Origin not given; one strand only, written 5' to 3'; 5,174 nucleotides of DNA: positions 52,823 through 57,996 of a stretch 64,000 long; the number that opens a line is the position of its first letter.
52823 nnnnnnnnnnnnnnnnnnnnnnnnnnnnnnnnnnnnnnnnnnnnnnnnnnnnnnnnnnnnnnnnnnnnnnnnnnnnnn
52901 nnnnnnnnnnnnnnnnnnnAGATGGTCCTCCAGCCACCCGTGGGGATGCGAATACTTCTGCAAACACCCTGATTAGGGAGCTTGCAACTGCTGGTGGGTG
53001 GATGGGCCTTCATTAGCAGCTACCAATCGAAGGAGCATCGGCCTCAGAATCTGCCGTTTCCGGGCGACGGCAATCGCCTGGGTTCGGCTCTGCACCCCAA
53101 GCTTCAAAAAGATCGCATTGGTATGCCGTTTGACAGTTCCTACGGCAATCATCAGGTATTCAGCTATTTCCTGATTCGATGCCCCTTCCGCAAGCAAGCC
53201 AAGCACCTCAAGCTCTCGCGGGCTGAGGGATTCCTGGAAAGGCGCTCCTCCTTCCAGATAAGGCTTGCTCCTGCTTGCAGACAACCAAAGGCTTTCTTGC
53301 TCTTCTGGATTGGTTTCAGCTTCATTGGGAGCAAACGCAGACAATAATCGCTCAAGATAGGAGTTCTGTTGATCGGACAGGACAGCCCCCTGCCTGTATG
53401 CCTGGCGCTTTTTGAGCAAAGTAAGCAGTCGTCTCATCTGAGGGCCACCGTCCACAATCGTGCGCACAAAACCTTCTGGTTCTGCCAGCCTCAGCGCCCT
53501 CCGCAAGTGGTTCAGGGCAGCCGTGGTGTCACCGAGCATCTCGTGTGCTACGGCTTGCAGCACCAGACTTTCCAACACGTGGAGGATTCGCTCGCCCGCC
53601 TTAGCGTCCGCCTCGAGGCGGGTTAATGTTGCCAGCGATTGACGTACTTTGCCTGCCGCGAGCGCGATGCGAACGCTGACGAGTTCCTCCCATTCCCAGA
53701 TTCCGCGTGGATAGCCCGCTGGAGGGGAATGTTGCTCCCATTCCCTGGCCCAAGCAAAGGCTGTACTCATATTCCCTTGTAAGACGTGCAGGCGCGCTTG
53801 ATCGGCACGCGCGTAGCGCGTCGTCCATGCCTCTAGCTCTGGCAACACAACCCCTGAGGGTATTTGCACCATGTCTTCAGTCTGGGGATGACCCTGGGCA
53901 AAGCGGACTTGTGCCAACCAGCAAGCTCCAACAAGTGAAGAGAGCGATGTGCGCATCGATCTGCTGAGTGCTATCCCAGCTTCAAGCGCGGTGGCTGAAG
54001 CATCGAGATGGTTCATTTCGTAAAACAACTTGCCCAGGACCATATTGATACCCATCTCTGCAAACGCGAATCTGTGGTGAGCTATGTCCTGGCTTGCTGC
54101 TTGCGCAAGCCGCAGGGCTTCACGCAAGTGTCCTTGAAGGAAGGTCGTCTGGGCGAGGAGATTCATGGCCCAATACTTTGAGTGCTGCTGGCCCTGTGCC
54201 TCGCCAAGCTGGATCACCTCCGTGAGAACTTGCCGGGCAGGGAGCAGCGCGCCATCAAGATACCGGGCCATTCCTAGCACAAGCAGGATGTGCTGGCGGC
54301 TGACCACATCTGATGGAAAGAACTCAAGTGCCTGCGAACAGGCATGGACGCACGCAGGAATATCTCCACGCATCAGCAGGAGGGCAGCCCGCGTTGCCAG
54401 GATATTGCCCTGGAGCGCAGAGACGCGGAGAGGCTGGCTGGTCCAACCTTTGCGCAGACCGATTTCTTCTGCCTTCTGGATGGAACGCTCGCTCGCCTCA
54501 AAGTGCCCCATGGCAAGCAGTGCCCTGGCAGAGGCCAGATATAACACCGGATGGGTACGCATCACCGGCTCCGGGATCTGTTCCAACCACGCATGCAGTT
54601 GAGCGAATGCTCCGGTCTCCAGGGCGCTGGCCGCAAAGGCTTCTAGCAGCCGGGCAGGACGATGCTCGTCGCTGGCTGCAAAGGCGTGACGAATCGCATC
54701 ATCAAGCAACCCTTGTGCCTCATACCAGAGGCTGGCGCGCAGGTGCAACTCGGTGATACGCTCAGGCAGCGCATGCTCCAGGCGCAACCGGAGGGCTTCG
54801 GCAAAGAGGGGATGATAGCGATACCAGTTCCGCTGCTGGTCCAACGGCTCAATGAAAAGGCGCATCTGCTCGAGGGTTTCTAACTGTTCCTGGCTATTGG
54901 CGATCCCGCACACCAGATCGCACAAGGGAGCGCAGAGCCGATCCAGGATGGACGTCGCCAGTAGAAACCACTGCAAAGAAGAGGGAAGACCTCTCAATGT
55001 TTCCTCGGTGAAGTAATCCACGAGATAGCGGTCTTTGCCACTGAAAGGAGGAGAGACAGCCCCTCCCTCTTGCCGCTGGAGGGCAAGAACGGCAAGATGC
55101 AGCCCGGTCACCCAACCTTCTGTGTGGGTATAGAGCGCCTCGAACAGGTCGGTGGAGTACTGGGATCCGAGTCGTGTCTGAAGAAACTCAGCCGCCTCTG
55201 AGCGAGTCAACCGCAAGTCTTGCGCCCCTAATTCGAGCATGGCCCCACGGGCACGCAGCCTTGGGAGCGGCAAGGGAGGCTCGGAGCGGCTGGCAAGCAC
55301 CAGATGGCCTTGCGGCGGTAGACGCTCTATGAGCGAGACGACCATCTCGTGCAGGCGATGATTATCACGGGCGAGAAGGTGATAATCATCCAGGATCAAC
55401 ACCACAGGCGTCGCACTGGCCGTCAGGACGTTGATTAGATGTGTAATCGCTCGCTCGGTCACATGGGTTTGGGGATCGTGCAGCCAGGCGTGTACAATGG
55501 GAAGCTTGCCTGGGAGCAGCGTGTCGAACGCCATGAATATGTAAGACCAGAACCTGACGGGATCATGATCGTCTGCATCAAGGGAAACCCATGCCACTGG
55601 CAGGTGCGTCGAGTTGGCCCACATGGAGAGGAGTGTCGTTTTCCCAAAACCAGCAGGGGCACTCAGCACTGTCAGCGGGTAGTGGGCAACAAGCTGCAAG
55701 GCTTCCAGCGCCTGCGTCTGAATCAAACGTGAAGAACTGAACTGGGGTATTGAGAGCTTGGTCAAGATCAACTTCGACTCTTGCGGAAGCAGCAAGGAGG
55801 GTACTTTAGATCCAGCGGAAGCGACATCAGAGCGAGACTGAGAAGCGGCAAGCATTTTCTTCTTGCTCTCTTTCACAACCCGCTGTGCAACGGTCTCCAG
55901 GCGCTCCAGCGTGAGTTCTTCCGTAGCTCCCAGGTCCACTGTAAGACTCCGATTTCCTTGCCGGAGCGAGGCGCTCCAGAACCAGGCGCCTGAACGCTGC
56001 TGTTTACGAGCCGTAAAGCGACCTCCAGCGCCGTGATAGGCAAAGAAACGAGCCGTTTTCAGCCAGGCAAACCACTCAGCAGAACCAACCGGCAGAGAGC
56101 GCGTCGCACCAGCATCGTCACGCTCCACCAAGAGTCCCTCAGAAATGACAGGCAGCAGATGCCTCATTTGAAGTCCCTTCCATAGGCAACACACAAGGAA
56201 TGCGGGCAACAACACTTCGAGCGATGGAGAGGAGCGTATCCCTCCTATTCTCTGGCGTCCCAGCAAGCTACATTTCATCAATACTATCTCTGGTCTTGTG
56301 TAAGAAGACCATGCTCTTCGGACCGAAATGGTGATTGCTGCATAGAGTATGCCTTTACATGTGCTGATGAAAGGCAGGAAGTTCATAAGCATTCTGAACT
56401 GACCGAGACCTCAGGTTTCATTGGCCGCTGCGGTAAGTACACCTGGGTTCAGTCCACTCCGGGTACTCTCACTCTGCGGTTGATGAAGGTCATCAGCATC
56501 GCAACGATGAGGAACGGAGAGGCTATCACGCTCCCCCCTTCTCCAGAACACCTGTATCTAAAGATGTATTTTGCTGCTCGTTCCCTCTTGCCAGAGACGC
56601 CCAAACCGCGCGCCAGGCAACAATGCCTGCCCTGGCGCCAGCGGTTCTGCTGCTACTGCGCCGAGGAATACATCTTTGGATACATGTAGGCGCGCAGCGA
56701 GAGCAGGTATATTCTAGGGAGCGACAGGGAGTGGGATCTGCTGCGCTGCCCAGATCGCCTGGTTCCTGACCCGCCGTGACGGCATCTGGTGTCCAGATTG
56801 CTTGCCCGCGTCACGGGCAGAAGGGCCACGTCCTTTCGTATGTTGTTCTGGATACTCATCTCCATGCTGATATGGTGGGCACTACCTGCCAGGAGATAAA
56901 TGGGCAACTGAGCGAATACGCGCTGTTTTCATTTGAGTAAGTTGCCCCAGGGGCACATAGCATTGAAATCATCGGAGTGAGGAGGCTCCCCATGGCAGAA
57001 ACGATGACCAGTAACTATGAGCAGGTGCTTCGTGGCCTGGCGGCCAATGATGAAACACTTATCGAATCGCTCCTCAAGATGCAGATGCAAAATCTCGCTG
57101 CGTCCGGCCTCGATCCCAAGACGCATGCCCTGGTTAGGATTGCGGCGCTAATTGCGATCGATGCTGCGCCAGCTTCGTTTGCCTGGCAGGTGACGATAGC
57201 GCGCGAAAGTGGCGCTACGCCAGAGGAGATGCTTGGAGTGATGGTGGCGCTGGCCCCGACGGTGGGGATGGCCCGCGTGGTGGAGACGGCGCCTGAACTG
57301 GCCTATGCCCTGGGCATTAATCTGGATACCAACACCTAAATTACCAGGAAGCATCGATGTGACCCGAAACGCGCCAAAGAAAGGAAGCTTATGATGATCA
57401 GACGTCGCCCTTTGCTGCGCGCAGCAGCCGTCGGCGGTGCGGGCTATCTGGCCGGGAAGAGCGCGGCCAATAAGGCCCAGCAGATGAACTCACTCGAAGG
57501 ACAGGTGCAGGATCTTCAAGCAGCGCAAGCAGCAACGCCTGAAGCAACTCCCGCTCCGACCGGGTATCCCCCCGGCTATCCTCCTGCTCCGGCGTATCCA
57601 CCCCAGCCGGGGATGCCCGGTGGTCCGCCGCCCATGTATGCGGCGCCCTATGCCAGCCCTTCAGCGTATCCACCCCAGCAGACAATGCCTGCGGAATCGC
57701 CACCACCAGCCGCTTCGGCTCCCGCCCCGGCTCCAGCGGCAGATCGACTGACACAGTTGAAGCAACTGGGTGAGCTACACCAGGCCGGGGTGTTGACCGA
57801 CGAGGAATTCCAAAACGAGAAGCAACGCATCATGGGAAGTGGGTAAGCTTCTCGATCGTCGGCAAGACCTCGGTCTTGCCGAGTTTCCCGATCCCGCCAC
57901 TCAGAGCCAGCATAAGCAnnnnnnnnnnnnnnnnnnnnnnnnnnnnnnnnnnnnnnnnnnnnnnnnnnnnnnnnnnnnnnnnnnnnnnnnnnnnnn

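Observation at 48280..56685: Six copies of the 17-nt motif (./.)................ in strictly alternating orientation, restricted to intergenic gaps of an 8.4-kb block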

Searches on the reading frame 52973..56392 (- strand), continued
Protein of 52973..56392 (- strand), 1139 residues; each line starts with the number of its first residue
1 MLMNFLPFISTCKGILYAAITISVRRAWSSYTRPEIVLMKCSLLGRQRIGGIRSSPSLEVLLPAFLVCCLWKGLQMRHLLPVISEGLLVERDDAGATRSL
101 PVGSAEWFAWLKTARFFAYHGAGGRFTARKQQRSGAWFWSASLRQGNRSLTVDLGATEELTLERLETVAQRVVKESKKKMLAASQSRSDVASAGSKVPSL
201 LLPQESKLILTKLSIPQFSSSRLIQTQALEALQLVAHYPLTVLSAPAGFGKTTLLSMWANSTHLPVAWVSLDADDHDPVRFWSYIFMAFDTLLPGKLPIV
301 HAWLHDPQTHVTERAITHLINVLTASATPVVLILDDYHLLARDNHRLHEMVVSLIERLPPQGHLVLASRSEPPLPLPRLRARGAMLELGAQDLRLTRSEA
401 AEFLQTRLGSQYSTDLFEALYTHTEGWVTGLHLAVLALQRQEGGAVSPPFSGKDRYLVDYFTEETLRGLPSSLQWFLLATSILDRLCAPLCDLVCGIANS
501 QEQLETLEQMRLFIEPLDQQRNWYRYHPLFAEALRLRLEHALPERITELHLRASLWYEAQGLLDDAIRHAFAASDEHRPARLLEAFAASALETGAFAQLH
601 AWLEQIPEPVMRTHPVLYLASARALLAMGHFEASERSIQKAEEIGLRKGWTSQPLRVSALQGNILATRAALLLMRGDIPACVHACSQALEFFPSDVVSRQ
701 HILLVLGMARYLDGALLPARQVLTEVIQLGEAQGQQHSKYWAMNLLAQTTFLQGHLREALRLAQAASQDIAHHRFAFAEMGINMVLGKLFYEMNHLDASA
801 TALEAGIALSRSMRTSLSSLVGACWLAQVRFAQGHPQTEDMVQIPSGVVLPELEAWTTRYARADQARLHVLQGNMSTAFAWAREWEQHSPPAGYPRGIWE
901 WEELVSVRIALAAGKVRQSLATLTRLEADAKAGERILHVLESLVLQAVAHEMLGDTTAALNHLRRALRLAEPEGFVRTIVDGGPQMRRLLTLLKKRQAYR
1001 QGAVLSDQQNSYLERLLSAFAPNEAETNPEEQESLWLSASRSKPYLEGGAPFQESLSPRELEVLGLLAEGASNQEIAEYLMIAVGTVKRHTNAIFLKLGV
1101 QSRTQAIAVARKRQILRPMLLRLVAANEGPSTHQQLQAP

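Call 51: search_protein_families(library=ncbifam, proteins=[P0001])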
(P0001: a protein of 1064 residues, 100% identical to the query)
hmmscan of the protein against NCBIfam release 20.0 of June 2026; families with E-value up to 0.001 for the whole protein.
P0001 (1064 aa): 20 families
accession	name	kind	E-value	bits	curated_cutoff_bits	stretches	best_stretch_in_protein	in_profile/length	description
NF003420.0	PRK04841.1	equivalog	7.2e-125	418.1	537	1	133-1037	2-895/903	HTH-type transcriptional regulator MalT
NF047785.1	respo_reg_MadR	equivalog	7.6e-13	48.3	300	1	972-1040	140-208/209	MadR family response regulator transcription factor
TIGR03020.2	EpsA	equivalog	1.7e-12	47.5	170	1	975-1035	187-245/247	XrtB/PEP-CTERM-associated transcriptional regulator EpsA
NF007505.1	PRK10100.1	equivalog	9.4e-12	45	250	1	979-1036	143-200/204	biofilm master transcriptional regulator CsgD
NF041830.1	RR_TF_ErdR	exception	4.6e-09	36.3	390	1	979-1033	149-203/213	response regulator transcription factor ErdR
NF052366.1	photon_PedR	equivalog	3.3e-08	33.6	120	1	980-1032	2-54/74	photosynthetic electron transport-dependent transcriptional regulator PedR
TIGR03541.1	reg_near_HchA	equivalog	4e-08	33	215.6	1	979-1037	170-228/232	PA1136 family autoinducer-binding transcriptional regulator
NF007935.0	PRK10651.1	equivalog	4.3e-08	32.6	250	1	979-1037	154-212/216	two-component system response regulator NarL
NF007403.0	PRK09935.1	equivalog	6e-08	32.5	271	1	979-1039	148-208/210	fimbria biosynthesis transcriptional regulator FimZ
NF052445.1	RespRegMctR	equivalog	1.3e-07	31.3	300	1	978-1033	142-197/205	two-component system response regulator MctR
NF007708.0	PRK10403.1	equivalog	3.3e-07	30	343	1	976-1032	150-205/215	nitrate/nitrite response regulator protein NarP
NF011896.0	PRK15369.1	equivalog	6.4e-07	29.2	242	1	978-1039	147-208/211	two component system response regulator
NF010274.0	PRK13719.1-3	subfamily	1.7e-06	27.7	349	1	981-1044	149-212/228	conjugal transfer transcriptional regulator TraJ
NF041232.1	BagY_FevT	exception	2.5e-06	26.6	700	1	980-1031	296-347/367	LuxR family transcriptional regulator BagY/FevT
NF041673.1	transregRamA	equivalog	7.8e-06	25.2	500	1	980-1037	218-275/280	acetate metabolism transcriptional regulator RamA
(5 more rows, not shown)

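Call 56: find_encoding_contigs(protein=P0004, flank=10000, max_places=2)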
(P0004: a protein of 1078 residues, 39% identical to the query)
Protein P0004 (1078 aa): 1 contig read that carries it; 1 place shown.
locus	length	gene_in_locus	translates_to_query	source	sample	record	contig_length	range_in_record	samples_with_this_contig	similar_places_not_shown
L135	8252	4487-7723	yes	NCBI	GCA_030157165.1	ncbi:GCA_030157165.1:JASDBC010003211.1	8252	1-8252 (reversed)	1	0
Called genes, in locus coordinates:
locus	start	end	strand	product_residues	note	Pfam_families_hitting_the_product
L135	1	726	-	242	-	?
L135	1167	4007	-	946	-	PF08448:PAS_4, PF08447:PAS_3, PF00989:PAS, PF08448:PAS_4, PF13188:PAS_8, PF13426:PAS_9, PF08448:PAS_4, PF13188:PAS_8, +6 more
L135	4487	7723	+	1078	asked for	PF20586:DUF6788 (weak), PF13424:TPR_12 (faint), PF25873:WHD_MalT, PF17874:TPR_MalT, PF00196:GerE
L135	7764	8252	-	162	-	?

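Call 57: find_encoding_contigs(protein=P0008, flank=10000, max_places=2)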
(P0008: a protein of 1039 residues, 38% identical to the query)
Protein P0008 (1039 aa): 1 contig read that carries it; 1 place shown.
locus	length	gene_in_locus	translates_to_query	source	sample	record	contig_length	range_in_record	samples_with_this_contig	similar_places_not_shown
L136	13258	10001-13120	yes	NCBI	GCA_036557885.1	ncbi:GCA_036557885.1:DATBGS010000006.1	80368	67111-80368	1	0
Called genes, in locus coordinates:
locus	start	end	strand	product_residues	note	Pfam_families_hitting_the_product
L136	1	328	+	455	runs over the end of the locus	PF13506:Glyco_transf_21 (weak), PF00535:Glycos_transf_2 (weak), PF13641:Glyco_tranf_2_3, PF13632:Glyco_trans_2_3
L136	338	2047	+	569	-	PF02366:PMT (weak), PF13231:PMT_2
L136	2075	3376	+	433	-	-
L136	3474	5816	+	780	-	-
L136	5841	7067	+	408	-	PF00150:Cellulase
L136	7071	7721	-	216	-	-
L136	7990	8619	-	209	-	PF00027:cNMP_binding, PF13545:HTH_Crp_2, PF00325:Crp (weak)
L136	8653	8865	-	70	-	-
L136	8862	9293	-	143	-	PF00072:Response_reg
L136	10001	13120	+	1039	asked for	PF13191:AAA_16 (weak), PF25873:WHD_MalT, PF17874:TPR_MalT, PF13424:TPR_12, PF00196:GerE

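Call 65: find_encoding_contigs(protein=P0009, flank=10000, max_places=1)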
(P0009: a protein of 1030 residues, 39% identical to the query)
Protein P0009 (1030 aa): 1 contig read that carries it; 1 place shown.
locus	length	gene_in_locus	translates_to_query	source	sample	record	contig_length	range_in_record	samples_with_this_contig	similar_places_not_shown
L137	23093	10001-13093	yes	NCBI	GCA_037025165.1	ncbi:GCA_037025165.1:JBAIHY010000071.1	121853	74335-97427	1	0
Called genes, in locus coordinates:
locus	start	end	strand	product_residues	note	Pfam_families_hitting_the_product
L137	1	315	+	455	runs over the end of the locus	PF13506:Glyco_transf_21 (weak), PF00535:Glycos_transf_2 (weak), PF13641:Glyco_tranf_2_3, PF13632:Glyco_trans_2_3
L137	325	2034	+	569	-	PF02366:PMT (weak), PF13231:PMT_2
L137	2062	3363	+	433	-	-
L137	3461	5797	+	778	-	PF00481:PP2C, PF13672:PP2C_2, PF07228:SpoIIE (faint)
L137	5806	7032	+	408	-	PF00150:Cellulase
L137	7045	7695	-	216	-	-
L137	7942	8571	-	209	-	PF00027:cNMP_binding, PF13545:HTH_Crp_2, PF00325:Crp (weak)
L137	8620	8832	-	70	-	-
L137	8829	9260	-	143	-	PF00072:Response_reg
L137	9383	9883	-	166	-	-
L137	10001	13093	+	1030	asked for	PF25873:WHD_MalT, PF17874:TPR_MalT, PF13424:TPR_12 (weak), PF00196:GerE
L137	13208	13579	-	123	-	PF00072:Response_reg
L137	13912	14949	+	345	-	PF00027:cNMP_binding, PF13545:HTH_Crp_2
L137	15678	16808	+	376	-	PF00150:Cellulase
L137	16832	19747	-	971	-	PF13700:DUF4158, PF01526:DDE_Tnp_Tn3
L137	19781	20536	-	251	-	PF00481:PP2C (weak), PF13672:PP2C_2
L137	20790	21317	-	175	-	-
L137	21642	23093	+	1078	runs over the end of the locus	PF00067:p450, PF00258:Flavodoxin_1, PF00667:FAD_binding_1, PF00175:NAD_binding_1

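Call 66: find_encoding_contigs(protein=P0017, flank=10000, max_places=1)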
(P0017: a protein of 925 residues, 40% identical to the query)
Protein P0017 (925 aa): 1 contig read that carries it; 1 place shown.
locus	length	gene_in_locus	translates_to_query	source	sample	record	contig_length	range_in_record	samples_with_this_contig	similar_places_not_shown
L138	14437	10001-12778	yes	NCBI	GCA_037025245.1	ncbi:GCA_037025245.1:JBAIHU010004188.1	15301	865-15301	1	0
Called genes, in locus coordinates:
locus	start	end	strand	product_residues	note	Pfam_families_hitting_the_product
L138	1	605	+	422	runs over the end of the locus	PF00083:Sugar_tr, PF07690:MFS_1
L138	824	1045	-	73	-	-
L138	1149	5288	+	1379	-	PF12770:CHAT, PF00931:NB-ARC (weak), PF13401:AAA_22 (weak), PF00515:TPR_1 (faint), PF07719:TPR_2 (faint), PF13374:TPR_10 (faint), PF13424:TPR_12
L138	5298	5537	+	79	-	-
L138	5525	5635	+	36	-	-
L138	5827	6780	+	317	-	-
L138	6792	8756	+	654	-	PF12770:CHAT, PF05729:NACHT (faint), PF00931:NB-ARC (weak), PF13401:AAA_22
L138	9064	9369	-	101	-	PF12441:CopG_antitoxin, PF19807:DUF6290 (weak)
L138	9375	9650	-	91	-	PF04365:BrnT_toxin (weak)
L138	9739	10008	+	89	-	-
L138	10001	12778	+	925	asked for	PF25873:WHD_MalT, PF13424:TPR_12 (faint), PF10345:Cohesin_load (faint), PF13374:TPR_10 (faint), PF17874:TPR_MalT, PF00196:GerE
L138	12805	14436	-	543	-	?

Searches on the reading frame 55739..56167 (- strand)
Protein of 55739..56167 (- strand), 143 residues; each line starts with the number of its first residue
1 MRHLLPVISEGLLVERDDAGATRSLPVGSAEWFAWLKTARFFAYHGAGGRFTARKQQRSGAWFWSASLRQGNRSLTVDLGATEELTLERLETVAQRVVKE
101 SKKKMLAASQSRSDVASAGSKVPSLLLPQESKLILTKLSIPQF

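Call 62: search_protein_families(library=pfam, proteins=[window:55739-56167:-], max_evalue=1)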
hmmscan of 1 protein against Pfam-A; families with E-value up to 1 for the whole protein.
seq(143 aa): 0 families

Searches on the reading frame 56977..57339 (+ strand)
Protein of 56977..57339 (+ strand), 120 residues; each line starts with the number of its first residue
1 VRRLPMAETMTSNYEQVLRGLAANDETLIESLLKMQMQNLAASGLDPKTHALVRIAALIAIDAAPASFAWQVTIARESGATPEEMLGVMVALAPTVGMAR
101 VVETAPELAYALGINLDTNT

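Call 9: search_protein_families(library=pfam, proteins=[window:56977-57339:+])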
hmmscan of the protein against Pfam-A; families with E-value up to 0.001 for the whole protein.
window:56977-57339:+ (120 aa): 1 family
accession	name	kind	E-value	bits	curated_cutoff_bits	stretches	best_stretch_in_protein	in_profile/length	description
PF02627.25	CMD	-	1.2e-08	35.2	23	1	33-103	8-77/84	Carboxymuconolactone decarboxylase family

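Call 51: search_protein_families(library=ncbifam, proteins=[window:56977-57339:+])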
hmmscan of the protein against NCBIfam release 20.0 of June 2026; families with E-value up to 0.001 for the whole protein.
window:56977-57339:+ (120 aa): 2 families
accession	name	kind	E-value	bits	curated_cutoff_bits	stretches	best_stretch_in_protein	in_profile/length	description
NF045649.1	2X_seleno_MduS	exception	0.00035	19.7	380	1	38-97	244-301/338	methyltransferase domain-containing selenoprotein MduS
NF041537.1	ArsM_AhpD_UU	exception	0.00056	18.8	510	1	36-101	272-335/345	arsenite methyltransferase/AhpD domain selenoprotein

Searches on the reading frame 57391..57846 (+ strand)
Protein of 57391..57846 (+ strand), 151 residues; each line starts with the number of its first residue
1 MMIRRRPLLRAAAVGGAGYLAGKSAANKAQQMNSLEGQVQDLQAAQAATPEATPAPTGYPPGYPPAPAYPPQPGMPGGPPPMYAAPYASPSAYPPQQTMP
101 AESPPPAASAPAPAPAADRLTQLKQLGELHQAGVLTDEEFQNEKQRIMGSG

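Call 9: search_protein_families(library=pfam, proteins=[window:57391-57846:+])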
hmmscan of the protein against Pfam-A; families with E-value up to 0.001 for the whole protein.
window:57391-57846:+ (151 aa): 1 family
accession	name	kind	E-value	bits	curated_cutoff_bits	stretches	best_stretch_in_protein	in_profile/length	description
PF09851.14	SHOCT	-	2.5e-08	33.8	27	1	121-148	1-28/28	Short C-terminal domain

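Call 51: search_protein_families(library=ncbifam, proteins=[window:57391-57846:+])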
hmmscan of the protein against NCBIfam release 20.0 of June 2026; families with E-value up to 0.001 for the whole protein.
window:57391-57846:+ (151 aa): 0 families
